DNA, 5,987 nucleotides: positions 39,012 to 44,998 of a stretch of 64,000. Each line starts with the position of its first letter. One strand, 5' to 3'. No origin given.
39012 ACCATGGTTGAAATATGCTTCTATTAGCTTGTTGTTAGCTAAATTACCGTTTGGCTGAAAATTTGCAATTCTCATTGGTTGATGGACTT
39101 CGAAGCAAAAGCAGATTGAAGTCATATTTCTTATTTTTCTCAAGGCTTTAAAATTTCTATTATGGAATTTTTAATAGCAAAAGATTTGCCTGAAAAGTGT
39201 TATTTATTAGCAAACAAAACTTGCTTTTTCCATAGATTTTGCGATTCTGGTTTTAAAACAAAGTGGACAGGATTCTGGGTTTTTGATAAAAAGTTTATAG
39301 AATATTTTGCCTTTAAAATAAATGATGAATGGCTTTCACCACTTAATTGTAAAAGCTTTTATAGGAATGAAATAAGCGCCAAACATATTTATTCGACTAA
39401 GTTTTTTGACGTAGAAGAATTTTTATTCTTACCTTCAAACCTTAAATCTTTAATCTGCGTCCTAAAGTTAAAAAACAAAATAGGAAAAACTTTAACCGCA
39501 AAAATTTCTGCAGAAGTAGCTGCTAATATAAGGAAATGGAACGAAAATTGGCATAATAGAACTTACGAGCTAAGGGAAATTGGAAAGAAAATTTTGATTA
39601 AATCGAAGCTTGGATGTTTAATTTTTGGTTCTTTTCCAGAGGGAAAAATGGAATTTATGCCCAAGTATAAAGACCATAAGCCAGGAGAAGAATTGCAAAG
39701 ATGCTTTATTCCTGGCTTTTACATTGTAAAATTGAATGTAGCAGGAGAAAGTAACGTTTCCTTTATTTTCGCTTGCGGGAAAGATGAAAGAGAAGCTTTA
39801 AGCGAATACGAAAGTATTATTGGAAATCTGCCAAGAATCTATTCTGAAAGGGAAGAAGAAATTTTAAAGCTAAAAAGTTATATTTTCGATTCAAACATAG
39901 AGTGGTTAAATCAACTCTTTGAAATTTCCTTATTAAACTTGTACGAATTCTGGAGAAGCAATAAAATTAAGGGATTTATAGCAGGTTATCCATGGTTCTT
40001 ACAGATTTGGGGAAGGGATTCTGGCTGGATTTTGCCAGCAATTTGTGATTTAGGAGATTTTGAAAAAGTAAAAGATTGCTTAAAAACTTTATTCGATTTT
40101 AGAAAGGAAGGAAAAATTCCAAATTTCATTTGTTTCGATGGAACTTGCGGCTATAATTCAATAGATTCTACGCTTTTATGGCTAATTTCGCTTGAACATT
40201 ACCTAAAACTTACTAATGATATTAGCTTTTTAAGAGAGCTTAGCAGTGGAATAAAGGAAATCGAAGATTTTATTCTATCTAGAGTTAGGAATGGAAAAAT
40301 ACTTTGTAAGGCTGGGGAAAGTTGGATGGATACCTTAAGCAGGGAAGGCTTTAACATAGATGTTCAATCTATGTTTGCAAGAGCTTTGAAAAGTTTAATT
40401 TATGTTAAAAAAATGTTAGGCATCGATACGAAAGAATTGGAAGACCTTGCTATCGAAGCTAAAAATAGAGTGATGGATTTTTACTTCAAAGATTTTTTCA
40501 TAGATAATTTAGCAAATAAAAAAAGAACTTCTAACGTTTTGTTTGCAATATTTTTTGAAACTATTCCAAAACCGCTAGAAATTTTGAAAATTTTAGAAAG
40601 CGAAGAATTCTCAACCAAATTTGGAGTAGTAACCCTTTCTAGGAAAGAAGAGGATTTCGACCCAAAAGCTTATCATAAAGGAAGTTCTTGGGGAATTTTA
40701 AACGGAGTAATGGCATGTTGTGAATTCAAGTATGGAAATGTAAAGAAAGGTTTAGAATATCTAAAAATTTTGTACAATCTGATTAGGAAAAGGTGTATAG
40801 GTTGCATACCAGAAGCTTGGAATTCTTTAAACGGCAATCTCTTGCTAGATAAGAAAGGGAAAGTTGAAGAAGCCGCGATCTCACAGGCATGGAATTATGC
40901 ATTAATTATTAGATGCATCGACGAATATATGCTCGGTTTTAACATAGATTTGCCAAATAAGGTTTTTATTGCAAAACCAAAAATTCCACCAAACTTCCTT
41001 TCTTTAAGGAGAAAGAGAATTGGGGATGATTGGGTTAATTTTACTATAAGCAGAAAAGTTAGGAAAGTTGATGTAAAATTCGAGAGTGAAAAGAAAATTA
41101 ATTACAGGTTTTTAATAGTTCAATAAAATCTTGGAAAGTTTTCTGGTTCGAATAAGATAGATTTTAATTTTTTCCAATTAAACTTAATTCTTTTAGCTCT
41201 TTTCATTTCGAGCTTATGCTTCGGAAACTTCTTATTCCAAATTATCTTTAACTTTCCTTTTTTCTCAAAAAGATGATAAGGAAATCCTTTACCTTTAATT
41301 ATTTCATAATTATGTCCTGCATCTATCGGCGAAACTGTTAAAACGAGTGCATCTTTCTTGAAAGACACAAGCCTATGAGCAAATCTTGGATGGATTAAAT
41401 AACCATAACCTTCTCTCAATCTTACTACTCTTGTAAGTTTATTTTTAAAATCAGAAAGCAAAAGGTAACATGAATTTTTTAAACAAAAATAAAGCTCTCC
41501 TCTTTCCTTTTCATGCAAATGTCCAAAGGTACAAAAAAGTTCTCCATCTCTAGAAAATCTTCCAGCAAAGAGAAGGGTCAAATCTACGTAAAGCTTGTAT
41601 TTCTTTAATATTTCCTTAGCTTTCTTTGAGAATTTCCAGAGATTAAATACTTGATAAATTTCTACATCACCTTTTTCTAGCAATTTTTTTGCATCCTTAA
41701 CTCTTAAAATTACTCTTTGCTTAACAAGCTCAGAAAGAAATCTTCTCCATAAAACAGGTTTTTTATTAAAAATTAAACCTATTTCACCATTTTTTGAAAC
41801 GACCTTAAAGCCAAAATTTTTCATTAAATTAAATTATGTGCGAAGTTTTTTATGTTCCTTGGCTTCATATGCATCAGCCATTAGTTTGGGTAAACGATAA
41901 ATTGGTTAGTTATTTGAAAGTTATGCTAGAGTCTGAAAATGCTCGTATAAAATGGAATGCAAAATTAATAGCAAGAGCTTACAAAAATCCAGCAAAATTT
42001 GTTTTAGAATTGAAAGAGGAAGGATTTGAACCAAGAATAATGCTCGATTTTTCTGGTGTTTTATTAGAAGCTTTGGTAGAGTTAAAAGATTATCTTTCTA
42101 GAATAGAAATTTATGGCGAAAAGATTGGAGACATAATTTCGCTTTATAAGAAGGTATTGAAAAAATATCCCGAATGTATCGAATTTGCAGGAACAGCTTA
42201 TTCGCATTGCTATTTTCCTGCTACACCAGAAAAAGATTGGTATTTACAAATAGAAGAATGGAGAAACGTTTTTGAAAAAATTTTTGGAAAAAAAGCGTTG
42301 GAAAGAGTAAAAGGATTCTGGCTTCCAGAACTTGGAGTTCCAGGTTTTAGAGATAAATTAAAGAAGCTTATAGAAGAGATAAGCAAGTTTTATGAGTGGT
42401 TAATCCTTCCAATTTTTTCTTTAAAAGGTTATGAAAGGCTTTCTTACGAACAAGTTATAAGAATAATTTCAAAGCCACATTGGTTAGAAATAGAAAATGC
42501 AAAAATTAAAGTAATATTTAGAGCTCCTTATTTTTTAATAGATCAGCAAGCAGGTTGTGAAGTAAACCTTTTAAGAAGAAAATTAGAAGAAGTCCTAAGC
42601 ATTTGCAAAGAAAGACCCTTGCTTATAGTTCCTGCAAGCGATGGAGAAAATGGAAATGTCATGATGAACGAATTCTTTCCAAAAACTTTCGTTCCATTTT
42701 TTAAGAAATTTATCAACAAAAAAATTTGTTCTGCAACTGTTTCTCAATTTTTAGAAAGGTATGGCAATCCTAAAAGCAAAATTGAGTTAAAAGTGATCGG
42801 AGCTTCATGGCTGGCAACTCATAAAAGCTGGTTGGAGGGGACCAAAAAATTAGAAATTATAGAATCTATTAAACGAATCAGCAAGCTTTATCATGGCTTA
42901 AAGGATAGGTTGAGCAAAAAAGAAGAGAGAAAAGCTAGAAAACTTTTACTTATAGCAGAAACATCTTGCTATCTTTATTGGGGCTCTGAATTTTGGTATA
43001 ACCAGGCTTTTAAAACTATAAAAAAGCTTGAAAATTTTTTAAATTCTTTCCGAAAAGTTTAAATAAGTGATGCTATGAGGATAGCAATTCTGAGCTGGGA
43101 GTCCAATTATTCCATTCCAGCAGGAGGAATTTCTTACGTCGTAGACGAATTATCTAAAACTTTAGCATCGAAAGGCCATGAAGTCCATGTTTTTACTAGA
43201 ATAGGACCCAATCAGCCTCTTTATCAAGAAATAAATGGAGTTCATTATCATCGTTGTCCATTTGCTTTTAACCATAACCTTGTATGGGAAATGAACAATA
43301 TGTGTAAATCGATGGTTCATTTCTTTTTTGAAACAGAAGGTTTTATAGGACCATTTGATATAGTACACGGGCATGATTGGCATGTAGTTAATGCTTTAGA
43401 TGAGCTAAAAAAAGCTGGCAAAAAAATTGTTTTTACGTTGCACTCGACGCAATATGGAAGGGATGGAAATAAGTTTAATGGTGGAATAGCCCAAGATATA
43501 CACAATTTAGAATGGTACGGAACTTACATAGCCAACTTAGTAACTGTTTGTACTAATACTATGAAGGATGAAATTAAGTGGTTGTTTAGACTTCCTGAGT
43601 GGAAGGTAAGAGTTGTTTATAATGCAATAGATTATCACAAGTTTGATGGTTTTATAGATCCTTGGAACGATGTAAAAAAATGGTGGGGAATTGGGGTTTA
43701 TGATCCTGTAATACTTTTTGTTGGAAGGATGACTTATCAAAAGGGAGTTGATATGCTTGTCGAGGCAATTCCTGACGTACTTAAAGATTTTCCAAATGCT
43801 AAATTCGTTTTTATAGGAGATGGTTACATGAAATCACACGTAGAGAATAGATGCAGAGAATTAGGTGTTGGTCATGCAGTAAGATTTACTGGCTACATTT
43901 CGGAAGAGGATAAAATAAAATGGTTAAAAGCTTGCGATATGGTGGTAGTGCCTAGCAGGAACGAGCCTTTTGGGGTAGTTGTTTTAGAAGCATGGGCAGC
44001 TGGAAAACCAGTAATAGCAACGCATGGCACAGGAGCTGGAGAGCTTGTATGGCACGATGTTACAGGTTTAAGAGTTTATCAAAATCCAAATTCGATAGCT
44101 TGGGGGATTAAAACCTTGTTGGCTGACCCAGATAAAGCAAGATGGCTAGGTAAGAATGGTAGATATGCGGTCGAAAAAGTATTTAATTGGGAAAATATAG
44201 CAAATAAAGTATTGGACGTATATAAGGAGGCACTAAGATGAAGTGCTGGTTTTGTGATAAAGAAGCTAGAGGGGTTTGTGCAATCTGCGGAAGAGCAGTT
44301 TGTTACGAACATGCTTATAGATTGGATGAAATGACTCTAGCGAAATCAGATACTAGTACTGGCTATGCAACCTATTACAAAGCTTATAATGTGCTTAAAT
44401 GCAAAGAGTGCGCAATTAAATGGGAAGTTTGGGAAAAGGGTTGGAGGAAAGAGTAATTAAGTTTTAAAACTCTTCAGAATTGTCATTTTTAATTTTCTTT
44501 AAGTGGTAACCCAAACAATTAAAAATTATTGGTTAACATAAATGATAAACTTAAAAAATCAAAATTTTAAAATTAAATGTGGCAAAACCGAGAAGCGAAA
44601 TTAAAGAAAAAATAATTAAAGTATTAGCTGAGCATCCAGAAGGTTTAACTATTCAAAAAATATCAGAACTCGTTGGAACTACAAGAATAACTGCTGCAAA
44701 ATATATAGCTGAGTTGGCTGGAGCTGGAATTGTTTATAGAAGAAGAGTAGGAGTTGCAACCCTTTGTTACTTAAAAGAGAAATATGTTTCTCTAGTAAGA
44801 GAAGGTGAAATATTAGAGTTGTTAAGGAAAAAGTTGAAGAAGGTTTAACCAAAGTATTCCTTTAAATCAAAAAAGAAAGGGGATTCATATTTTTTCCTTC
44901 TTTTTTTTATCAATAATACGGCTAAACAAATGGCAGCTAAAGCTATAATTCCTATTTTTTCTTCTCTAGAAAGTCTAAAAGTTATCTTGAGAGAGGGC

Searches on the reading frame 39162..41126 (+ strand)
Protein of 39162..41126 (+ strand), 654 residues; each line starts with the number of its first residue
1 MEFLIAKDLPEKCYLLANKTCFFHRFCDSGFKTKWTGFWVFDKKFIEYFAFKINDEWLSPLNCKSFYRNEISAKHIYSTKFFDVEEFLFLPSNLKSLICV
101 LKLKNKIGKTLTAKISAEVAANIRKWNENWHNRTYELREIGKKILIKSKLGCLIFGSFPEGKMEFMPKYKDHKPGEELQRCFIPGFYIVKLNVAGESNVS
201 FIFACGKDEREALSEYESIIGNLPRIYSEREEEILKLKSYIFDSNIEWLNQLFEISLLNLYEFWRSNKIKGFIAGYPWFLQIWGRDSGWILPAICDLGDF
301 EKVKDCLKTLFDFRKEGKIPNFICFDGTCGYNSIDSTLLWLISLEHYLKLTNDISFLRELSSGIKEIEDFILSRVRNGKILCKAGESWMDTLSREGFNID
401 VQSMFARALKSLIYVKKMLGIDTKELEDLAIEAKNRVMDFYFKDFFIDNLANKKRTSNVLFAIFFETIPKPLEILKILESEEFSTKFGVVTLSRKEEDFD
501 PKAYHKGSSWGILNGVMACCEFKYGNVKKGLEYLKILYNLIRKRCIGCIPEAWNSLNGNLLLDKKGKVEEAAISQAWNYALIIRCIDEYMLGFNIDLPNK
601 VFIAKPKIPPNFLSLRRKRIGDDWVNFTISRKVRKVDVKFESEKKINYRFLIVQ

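Call 15: search_protein_families(library=pfam, proteins=[window:39162-41126:+], max_evalue=0.01)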
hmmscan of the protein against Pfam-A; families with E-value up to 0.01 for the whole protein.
window:39162-41126:+ (654 aa): 3 families
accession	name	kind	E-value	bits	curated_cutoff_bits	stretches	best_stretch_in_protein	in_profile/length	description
PF06202.20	GDE_C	-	9.1e-24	84.5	21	1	266-584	12-367/367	Amylo-alpha-1,6-glucosidase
PF22422.2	MGH1-like_GH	-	7.1e-07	29.5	27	1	393-560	167-347/356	Mannosylglycerate hydrolase MGH1-like glycoside hydrolase domain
PF12899.13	Glyco_hydro_100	-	1.5e-05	24.3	23.6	1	333-440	113-223/435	Alkaline and neutral invertase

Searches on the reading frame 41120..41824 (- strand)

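Call 15: search_protein_families(library=pfam, proteins=[window:41120-41824:-], max_evalue=0.01)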
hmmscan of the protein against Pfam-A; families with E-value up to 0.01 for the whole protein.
window:41120-41824:- (234 aa): 1 family
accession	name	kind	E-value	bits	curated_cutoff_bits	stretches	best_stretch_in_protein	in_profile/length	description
PF06560.17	GPI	-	4.3e-10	39.6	20.7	1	52-187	25-167/182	Glucose-6-phosphate isomerase (GPI)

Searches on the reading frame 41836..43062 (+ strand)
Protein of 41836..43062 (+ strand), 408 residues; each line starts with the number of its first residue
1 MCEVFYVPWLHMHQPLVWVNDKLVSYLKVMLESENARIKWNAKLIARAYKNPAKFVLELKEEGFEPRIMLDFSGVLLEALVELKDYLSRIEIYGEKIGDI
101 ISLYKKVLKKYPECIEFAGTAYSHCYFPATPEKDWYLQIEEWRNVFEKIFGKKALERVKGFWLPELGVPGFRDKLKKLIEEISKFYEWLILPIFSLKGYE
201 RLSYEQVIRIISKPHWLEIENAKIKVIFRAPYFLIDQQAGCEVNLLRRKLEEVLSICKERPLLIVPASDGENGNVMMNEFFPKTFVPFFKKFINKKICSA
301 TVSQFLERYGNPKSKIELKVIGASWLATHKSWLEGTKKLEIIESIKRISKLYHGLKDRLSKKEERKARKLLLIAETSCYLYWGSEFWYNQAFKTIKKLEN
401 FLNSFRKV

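Call 15: search_protein_families(library=pfam, proteins=[window:41836-43062:+], max_evalue=0.01)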
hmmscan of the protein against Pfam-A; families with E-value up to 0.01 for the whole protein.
window:41836-43062:+ (408 aa): 1 family
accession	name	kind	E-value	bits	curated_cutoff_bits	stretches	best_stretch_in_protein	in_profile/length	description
PF03065.20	Glyco_hydro_57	-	7.1e-15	55.5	21.2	1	9-206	3-173/291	Glycosyl hydrolase family 57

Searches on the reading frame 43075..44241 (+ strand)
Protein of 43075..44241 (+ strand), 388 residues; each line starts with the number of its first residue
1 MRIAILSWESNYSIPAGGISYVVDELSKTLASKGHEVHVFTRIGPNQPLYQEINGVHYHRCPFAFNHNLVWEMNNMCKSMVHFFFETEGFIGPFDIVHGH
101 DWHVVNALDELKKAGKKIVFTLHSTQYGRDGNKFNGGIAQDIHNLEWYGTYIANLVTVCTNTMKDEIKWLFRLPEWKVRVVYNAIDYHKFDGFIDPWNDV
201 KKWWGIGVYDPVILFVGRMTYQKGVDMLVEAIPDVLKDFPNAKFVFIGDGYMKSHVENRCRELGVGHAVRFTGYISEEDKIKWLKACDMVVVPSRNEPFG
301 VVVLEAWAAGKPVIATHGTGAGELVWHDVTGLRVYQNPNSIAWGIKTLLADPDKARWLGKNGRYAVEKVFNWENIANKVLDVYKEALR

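Call 15: search_protein_families(library=pfam, proteins=[window:43075-44241:+], max_evalue=0.01)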
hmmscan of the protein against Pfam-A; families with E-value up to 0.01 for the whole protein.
window:43075-44241:+ (388 aa): 8 families
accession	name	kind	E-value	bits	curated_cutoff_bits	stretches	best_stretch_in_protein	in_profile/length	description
PF00534.26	Glycos_transf_1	-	1.6e-42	145.4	26.4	1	210-363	15-170/172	Glycosyl transferases group 1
PF13692.12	Glyco_trans_1_4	-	1.7e-37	129.3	27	1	211-351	2-142/142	Glycosyl transferases group 1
PF13439.12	Glyco_transf_4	-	3.2e-25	89.5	28.5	1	17-187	2-168/170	Glycosyltransferase Family 4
PF20706.3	GT4-conflict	-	1.9e-16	60.5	26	1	211-374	198-380/385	Family 4 Glycosyltransferase in conflict systems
PF08323.17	Glyco_transf_5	-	2.8e-16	60.4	22.7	2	73-168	111-225/239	Starch synthase catalytic domain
PF13579.12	Glyco_trans_4_4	-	1.7e-13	51.6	29.7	1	17-183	1-157/158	Glycosyl transferase 4-like domain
PF13524.12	Glyco_trans_1_2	-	2.4e-10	41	25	1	236-381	9-144/144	Glycosyl transferase-like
PF10087.14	DUF2325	-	5.5e-05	23.7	33.6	0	247-295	6-55/94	Uncharacterized protein conserved in bacteria (DUF2325)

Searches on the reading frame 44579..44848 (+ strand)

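Call 61: search_protein_families(library=ncbifam, proteins=[window:44579-44848:+], max_evalue=0.01)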
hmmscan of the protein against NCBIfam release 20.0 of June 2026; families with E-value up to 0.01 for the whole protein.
window:44579-44848:+ (89 aa): 3 families
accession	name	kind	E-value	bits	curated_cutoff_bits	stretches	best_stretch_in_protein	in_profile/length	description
NF033788.1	HTH_metalloreg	subfamily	0.0001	22.1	55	1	11-70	15-73/77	metalloregulator ArsR/SmtB family transcription factor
NF053660.1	ORF80_fam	equivalog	0.00013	21.8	95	1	8-55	3-49/70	ORF80 family leucine zipper DNA-binding protein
NF053606.1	Sta1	subfamily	0.0052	16.9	80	1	10-87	23-98/100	Sta1 family transcriptional regulator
